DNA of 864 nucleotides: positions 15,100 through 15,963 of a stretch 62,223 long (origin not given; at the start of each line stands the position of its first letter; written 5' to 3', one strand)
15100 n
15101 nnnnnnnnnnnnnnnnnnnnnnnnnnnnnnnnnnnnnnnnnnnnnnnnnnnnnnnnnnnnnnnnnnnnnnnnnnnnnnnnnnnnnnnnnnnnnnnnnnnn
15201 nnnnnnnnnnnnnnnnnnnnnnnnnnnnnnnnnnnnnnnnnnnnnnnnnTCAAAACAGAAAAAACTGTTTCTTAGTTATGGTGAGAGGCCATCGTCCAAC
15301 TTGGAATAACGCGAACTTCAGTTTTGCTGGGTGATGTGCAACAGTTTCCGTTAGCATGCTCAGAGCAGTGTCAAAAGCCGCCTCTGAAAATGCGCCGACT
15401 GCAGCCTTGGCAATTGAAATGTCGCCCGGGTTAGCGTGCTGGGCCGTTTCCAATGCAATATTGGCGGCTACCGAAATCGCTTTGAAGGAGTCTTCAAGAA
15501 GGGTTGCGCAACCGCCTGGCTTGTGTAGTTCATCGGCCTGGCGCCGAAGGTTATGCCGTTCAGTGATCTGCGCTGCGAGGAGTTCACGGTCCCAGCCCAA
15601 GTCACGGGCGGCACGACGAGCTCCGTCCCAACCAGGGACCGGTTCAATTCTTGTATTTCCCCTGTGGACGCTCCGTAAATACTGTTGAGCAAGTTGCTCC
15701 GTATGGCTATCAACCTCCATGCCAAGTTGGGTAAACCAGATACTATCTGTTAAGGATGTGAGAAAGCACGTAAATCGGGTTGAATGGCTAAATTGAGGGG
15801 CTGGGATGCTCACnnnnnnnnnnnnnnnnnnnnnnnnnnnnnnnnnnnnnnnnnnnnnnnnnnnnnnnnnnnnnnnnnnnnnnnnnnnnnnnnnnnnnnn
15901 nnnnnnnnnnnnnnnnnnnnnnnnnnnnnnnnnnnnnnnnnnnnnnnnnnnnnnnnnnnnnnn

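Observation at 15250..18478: Minimal PaaA/BoxB-like di-iron oxygenase operon without the usual partner subunits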

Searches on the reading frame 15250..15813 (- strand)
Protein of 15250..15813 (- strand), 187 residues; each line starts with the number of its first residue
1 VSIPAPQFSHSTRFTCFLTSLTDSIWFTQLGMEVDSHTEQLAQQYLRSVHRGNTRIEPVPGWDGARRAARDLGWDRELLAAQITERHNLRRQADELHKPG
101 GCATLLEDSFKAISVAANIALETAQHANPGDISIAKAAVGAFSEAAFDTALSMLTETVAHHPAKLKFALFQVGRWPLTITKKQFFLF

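Call 3: search_protein_families(library=pfam, proteins=[window:15250-15813:-], max_evalue=0.01)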
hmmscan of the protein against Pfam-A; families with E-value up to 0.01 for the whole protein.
window:15250-15813:- (187 aa): 0 families

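Call 4: search_protein_families(library=ncbifam, proteins=[window:15250-15813:-], max_evalue=0.01)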
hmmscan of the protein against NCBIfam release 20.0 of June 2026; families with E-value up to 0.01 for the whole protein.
window:15250-15813:- (187 aa): 0 families

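Call 21: search_solved_structures(query=window:15250-15813:-, max_evalue=10)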
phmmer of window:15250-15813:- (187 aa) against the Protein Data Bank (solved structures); distinct sequences matched with E-value up to 10: 7.
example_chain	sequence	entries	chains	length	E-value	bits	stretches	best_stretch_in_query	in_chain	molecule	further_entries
4hb1_A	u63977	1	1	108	0.014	18.5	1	65-112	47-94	DHP1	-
6ojc_A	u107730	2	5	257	0.029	17.5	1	36-85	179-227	NocB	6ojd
8adn_N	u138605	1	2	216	1.1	12.4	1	11-75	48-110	Proteasome subunit beta type-1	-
1y4c_A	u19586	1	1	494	1.1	12.4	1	65-112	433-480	Maltose binding protein fused with designed helical protein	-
4cql_B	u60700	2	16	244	1.2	12.3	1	61-106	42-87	CARBONYL REDUCTASE FAMILY MEMBER 4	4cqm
2cf2_D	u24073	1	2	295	1.3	12.1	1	108-168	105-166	FATTY ACID SYNTHASE, ER DOMAIN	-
1iyz_A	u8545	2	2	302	1.4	12.1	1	108-168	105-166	QUINONE OXIDOREDUCTASE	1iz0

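Call 24: find_homologous_proteins(query=window:15250-15813:-, max_evalue=0.001)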
Query window:15250-15813:- (187 aa): 4 proteins with E <= 0.001 among 198 candidates.
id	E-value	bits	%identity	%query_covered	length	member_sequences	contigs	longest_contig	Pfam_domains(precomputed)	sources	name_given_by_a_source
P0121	5.2e-97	341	99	83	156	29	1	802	-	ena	-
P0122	1.4e-42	164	58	79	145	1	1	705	-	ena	-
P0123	6.7e-41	158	73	57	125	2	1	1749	-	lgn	-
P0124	3.0e-32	130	49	83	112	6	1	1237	-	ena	-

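Call 27: find_homologous_proteins(query=A1, max_evalue=0.001)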
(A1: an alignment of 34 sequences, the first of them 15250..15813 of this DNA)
Query A1 (34 sequences) (187 aa, profile of the alignment): 46 proteins with E <= 0.001 among 8000 candidates.
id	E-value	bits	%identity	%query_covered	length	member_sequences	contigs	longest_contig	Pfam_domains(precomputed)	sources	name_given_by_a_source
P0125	2.1e-63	231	26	93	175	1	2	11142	-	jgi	jgi:hypothetical protein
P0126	3.8e-63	231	27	91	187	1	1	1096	-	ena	-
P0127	8.0e-63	230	24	92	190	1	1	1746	-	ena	-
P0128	1.0e-62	229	24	99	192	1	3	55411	-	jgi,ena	-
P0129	1.2e-62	229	26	91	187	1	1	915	-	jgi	jgi:hypothetical protein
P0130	1.6e-62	229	26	91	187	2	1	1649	-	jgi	jgi:hypothetical protein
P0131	6.6e-62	227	26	91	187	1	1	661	-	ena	-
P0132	1.3e-61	226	31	87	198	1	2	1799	-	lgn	-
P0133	4.0e-61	224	57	12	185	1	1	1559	-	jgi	jgi:hypothetical protein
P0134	4.3e-61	224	56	14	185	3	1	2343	-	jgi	jgi:hypothetical protein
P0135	6.4e-61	223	27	94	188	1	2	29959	-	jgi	jgi:hypothetical protein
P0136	2.3e-60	222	25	90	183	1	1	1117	-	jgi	jgi:hypothetical protein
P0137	3.8e-60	221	37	14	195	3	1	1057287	-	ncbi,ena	-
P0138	5.3e-60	220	37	14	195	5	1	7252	-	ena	-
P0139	1.9e-59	219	23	94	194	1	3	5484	-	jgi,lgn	jgi:hypothetical protein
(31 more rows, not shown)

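Call 37: predict_structure(alignment_id=A2)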
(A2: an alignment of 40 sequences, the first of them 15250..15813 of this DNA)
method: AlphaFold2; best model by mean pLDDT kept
length: 187 residues; sequences in the alignment: 40
mean_pLDDT: 87.3   pTM: 0.84
mean pLDDT of the five models: 87.3, 86.6, 86.4, 85.8, 85.5
residues with pLDDT >= 90: 99; 70-90: 75; 50-70: 8; < 50: 5
segments of 3 or more residues with pLDDT < 50: 1-4
pLDDT, mean of each block of 10 residues (from residue 1): 54 87 72 87 96 93 88 89 95 86 89 92 83 89 95 89 94 90 91
secondary structure, 60 per line:
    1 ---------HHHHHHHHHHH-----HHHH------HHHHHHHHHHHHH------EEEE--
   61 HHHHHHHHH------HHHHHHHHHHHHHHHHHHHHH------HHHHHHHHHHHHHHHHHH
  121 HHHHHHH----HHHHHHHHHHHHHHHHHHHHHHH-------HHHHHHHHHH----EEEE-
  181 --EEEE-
elements in order: H10-20 H26-29 H36-48 E55-58 H61-69 H76-96 H103-127 H132-154 H162-171 E176-179 E183-186

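Call 40: fold_search(model_id=the predicted structure, library=pdb)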
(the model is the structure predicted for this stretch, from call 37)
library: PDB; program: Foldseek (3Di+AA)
matches with E <= 10: 74; with E <= 0.001: 0
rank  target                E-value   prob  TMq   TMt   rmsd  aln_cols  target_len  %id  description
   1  5efy_A                1.7e+00  0.09  0.26  0.25  14.8       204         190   11  Apo-form of SCO3201 (released 2016-11-16)
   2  3f1b                  2.0e+00  0.08  0.23  0.24  16.4       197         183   13  The crystal structure of a TetR-like transcriptional regulator from Rhodococcus sp. RHA1. (released 2008-11-18)
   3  7cfg                  2.3e+00  0.07  0.19  0.22  16.5       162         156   13  Structure of the transmembrane domain of the bacterial CNNM/CorC family Mg2+ transporter in complex with Mg2+ (released 2021-02-24)
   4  7cff                  2.7e+00  0.08  0.21  0.24  16.0       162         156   12  Structure of the thermostabilized transmembrane domain of the bacterial CNNM/CorC family Mg2+ transporter in complex wit (released 2021-02-24)
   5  7xgg_A                3.2e+00  0.09  0.21  0.24  14.6       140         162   13  Crystal structure of BCL-xL in complex with computationally designed inhibitor protein (released 2022-07-20)
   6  7pt0_B                3.4e+00  0.12  0.33  0.31  12.1       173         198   13  SCO3201 with putative ligand (released 2021-10-20)
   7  4mu6                  3.4e+00  0.02  0.13  0.11  34.2       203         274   13  Crystal Structure of the N-terminal domain of Effector Protein LegC3 from Legionella pneumophila (released 2013-12-11)
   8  5ycg                  3.6e+00  0.03  0.16  0.19  14.9       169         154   13  Ancestral myoglobin aMbWp of Pakicetus relative (released 2018-09-19)
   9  3ugo_A                3.6e+00  0.03  0.18  0.18  16.1       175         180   11  Crystal structure of RNA-polymerase sigma subunit domain 2 complexed with -10 promoter element ssDNA oligo (TACAAT) (released 2011-12-07)
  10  2v0x_A                3.6e+00  0.02  0.15  0.14  20.3       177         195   12  The dimerization domain of LAP2alpha (released 2007-06-26)
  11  2yfb_B                3.9e+00  0.03  0.19  0.16  21.6       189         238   10  X-ray structure of McpS ligand binding domain in complex with succinate (released 2012-04-18)
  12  1pmb_A                3.9e+00  0.03  0.16  0.18  13.1       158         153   12  THE DETERMINATION OF THE CRYSTAL STRUCTURE OF RECOMBINANT PIG MYOGLOBIN BY MOLECULAR REPLACEMENT AND ITS REFINEMENT (released 1990-01-15)
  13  6gcm_B                3.9e+00  0.02  0.15  0.18  17.2       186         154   13  Escherichia coli DPS (released 2019-05-01)
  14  6ivo_C                4.2e+00  0.03  0.19  0.14  20.9       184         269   14  Crystal structure of a membrane protein P208A (released 2019-11-06)
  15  9t1m_B                4.2e+00  0.02  0.15  0.21  15.5       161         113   14  Nuclear export protein/Non-structural protein 2 (NEP/NS2) in complex with artificial alpha Rep protein (released 2025-11-12)
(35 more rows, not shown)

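Call 75: search_protein_representatives(alignment_id=A2)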
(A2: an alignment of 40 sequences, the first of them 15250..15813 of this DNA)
Query: 40 sequences, 182 profile positions. Proteins with E-value up to 0.001 (for the whole library): 459; up to 1e-10: 365; up to 1e-30: 132. The best 150 are listed.
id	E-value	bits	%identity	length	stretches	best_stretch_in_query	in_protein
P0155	1.5e-71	256.3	-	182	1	2-182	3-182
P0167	7.9e-61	221.3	-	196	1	6-182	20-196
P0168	1.9e-59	216.8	-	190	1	5-181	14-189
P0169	4.6e-59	215.6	-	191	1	3-182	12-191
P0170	9.5e-58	211.3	-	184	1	10-182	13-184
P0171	6.9e-57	208.5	-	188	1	4-182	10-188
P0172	3.3e-56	206.3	-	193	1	5-182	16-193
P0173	8.9e-56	204.8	-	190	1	4-182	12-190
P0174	1.4e-55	204.2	-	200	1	5-182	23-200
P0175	2.8e-55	203.2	-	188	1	3-182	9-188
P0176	8.4e-55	201.7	-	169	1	17-182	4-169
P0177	8.3e-52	191.9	-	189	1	4-182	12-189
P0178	3.3e-51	190.0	-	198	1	4-182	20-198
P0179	6.9e-51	188.9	-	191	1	7-181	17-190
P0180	3.8e-50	186.5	-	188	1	3-182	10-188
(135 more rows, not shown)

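Call 99: search_protein_families(library=pfam, alignment_id=A2, max_evalue=0.1)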
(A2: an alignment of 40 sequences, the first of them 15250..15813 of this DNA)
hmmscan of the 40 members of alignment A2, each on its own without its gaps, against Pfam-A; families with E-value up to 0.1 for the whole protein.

A. member 1, window:15250-15813:- (187 aa): 0 families

B. families by the number of members that match (of 40 scanned): 9 families
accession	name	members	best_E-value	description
PF16582.11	TPP_enzyme_M_2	3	0.012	Middle domain of thiamine pyrophosphate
PF20954.2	Caud_bapl16_2nd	1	0.0087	Phage tail base-plate attachment protein N0 domain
PF00042.28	Globin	1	0.013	Globin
PF18944.7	DUF5691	1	0.015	Family of unknown function (DUF5691)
PF04765.19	TOD1_MUCI70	1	0.02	TOD1/MUCI70, glycosyltransferase-like domain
PF22667.2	Lon_lid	1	0.07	Lon protease AAA+ ATPase lid domain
PF11043.13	Anti-RecBCD_p2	1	0.077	Bacteriophage P22, anti-RecBCD protein 2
PF11227.13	DUF3025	1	0.094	Protein of unknown function (DUF3025)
PF02807.20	ATP-gua_PtransN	1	0.094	ATP:guanido phosphotransferase, N-terminal domain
